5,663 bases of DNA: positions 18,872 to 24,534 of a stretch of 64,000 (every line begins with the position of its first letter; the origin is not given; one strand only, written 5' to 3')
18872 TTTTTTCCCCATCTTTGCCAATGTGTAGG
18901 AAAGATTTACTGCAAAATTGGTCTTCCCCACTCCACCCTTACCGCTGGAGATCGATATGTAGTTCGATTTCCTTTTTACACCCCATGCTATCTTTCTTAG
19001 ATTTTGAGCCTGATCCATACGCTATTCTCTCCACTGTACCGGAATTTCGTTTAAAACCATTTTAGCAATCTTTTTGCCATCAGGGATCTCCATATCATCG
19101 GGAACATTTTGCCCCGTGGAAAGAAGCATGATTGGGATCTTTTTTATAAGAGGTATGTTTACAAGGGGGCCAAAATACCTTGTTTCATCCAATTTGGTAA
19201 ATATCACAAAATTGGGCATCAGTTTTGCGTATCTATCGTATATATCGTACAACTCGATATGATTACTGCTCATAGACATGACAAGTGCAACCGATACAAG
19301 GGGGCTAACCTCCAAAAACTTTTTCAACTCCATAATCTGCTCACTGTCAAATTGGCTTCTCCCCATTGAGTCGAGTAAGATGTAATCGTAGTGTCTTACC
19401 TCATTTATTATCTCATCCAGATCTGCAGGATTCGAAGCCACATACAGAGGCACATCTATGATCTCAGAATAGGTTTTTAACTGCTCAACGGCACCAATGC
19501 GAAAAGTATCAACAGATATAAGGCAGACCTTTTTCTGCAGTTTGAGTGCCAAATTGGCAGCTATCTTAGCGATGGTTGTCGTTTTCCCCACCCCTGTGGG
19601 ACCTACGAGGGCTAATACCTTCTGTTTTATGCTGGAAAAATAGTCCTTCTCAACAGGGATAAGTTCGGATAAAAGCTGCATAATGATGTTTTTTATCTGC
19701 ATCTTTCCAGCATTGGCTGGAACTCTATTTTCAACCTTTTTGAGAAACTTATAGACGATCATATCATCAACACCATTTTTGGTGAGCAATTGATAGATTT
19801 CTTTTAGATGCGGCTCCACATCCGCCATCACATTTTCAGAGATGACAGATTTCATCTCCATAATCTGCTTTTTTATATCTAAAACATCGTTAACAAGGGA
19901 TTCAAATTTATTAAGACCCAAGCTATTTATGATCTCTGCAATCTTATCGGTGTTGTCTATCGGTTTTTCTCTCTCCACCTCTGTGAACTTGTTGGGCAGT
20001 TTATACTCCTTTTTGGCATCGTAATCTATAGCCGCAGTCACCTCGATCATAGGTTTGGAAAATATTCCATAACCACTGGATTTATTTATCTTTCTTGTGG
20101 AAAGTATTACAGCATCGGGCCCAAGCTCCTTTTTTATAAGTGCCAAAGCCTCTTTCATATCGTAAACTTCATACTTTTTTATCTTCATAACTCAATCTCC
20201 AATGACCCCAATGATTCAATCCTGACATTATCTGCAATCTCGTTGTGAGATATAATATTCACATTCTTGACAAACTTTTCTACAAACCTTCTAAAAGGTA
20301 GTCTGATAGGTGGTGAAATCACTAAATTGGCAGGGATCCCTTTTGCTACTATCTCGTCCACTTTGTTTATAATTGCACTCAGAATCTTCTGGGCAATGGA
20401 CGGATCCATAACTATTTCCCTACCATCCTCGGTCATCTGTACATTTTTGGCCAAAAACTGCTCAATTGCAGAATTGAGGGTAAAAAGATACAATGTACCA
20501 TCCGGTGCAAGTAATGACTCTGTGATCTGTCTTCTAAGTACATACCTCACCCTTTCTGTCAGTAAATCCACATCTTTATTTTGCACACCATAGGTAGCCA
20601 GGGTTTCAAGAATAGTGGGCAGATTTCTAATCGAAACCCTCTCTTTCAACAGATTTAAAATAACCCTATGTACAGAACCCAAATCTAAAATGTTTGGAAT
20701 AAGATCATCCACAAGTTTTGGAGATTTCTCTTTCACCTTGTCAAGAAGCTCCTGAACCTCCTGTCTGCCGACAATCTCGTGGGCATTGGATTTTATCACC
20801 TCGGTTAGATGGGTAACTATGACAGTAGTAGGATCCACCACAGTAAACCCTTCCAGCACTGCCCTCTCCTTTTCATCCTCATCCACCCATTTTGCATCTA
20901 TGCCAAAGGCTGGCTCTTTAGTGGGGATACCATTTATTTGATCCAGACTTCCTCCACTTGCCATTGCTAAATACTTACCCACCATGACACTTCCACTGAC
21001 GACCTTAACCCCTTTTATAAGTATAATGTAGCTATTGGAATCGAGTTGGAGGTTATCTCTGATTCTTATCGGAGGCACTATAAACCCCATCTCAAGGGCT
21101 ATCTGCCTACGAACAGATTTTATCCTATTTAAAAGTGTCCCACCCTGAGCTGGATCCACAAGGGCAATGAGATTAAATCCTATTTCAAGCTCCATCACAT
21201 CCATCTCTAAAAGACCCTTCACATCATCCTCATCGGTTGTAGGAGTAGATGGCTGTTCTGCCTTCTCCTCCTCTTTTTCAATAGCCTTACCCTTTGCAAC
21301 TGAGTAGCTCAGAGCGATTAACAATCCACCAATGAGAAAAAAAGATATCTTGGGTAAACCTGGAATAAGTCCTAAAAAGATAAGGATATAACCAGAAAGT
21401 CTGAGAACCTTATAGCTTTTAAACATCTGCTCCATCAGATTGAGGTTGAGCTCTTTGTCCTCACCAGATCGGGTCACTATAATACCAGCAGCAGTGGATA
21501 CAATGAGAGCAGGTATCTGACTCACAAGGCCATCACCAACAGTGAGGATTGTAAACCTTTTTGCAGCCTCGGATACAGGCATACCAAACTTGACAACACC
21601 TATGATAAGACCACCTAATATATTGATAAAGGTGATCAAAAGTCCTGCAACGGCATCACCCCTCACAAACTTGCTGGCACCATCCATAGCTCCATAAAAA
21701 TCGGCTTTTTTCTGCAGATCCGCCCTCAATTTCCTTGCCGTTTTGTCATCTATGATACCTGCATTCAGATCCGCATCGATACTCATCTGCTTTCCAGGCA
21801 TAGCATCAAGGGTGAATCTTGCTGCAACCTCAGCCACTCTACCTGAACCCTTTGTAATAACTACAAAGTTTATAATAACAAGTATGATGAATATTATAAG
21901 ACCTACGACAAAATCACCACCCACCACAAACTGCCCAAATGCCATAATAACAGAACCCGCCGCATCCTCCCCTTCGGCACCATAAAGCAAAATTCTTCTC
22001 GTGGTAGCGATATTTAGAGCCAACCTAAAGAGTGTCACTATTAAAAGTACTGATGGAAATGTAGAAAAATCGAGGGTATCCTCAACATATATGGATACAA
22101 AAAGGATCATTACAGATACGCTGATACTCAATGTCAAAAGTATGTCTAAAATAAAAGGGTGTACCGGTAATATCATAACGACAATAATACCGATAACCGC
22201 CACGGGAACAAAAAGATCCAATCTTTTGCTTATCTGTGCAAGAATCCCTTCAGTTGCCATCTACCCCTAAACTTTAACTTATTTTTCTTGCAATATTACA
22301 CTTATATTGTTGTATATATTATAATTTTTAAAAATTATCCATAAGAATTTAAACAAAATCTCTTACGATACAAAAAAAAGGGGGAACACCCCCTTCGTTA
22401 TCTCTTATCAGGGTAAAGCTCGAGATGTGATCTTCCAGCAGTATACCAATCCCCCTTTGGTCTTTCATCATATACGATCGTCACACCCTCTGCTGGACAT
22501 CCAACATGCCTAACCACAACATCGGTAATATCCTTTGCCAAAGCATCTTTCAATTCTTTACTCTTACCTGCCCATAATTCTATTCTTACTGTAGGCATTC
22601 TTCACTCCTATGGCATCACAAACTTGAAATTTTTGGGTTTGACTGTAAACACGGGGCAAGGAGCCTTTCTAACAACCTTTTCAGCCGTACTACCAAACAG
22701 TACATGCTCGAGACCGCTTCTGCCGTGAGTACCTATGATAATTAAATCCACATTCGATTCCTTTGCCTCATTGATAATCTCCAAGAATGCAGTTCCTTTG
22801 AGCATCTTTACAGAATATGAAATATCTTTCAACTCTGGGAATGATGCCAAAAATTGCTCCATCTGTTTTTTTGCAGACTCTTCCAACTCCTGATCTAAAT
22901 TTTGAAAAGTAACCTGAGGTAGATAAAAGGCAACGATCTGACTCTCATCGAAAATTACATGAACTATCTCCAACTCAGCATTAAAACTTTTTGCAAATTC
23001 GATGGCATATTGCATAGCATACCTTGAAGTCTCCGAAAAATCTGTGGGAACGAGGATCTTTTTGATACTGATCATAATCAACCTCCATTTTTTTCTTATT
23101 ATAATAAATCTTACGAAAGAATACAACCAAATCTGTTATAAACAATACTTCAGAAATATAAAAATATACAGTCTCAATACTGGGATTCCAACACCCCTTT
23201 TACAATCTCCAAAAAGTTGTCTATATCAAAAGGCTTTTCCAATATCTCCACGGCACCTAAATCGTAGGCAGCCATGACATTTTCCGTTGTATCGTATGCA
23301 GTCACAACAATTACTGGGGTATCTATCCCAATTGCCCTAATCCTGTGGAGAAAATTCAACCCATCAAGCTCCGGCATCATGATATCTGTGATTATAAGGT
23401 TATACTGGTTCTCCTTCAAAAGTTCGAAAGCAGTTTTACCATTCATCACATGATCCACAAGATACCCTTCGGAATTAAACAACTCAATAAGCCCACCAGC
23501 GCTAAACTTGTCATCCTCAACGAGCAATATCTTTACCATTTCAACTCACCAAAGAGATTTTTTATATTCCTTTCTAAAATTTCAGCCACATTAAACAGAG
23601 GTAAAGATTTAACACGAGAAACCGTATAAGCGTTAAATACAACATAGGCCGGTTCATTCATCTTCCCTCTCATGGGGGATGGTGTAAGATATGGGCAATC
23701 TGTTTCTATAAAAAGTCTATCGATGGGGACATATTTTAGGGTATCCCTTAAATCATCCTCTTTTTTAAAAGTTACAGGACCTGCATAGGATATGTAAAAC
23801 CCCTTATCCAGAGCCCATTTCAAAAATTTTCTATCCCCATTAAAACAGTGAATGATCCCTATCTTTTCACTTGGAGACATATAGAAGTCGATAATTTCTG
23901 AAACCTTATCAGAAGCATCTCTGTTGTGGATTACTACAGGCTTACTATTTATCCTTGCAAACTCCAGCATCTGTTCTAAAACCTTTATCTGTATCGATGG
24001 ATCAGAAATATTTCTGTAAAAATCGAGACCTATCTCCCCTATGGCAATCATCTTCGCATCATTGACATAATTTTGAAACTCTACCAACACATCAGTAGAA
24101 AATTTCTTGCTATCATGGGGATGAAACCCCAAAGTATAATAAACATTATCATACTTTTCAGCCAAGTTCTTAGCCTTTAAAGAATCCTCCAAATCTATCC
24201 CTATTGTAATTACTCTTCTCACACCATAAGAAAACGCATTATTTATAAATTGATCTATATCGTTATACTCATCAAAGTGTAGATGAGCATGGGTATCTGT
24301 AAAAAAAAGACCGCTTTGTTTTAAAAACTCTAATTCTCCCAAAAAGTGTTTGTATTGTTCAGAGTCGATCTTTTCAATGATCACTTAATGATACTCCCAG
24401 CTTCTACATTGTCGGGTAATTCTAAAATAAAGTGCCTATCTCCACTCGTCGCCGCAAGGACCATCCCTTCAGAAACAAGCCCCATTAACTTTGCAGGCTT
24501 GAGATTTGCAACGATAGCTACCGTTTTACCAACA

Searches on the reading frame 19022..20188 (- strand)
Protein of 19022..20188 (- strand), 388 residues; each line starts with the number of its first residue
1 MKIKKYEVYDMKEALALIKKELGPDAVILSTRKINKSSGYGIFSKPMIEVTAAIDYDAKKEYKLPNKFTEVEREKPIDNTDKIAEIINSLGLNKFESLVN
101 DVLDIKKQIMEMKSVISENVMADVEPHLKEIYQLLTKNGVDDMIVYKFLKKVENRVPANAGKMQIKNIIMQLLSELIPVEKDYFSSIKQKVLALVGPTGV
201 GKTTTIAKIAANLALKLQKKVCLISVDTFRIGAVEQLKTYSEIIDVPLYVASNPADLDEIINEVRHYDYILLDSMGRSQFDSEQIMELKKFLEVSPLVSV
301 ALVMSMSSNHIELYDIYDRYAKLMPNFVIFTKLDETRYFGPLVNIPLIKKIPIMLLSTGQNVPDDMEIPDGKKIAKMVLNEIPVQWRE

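Call 32: search_protein_families(library=pfam, proteins=[window:19022-20188:-], max_evalue=0.001)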
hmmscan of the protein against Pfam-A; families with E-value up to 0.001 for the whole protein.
window:19022-20188:- (388 aa): 6 families
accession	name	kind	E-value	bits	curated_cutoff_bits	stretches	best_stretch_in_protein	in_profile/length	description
PF00448.28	SRP54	-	2.4e-39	135.5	22.7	1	190-379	2-195/196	SRP54-type protein, GTPase domain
PF04851.21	ResIII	-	9.7e-05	22.8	22.5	1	188-230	22-64/164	Type III restriction enzyme, res subunit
PF00004.35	AAA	-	9.8e-05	23.2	21.2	1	193-273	2-64/131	ATPase family associated with various cellular activities (AAA)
PF13401.12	AAA_22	-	0.00023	21.9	27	1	189-303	5-121/130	AAA domain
PF20720.3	nSTAND3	-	0.00028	21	27.2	1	188-291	16-91/155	Novel STAND NTPase 3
PF13173.12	AAA_14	-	0.00047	20.6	27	1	189-260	2-71/129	AAA domain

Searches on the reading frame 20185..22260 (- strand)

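Call 33: search_protein_families(library=pfam, proteins=[window:20185-22260:-], max_evalue=0.00001)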
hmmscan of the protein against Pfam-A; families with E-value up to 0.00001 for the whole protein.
window:20185-22260:- (691 aa): 1 family
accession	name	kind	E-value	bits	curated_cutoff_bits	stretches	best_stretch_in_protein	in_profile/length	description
PF00771.25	FHIPEP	-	4.7e-266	884.9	29.1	1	25-679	1-656/657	FHIPEP family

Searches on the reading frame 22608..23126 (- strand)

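Call 31: search_protein_families(library=pfam, proteins=[window:22608-23126:-], max_evalue=0.001)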
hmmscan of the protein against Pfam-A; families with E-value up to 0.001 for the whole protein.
window:22608-23126:- (172 aa): 1 family
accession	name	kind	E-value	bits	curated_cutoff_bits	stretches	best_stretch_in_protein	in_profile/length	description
PF00582.32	Usp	-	3.2e-35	122.2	24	1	21-163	2-141/141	Universal stress protein family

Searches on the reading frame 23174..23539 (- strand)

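Call 31: search_protein_families(library=pfam, proteins=[window:23174-23539:-], max_evalue=0.001)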
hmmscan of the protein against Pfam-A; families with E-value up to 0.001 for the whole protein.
window:23174-23539:- (121 aa): 1 family
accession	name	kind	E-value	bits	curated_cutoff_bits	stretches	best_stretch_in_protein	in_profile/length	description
PF00072.30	Response_reg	-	2.5e-29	102.1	30.2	1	4-113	1-110/111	Response regulator receiver domain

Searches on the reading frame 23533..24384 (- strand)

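Call 31: search_protein_families(library=pfam, proteins=[window:23533-24384:-], max_evalue=0.001)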
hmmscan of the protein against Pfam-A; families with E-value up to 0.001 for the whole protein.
window:23533-24384:- (283 aa): 1 family
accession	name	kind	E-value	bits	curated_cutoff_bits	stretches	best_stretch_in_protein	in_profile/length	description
PF01026.27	TatD_DNase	-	7.7e-74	248.7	27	1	29-279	1-253/253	TatD related DNase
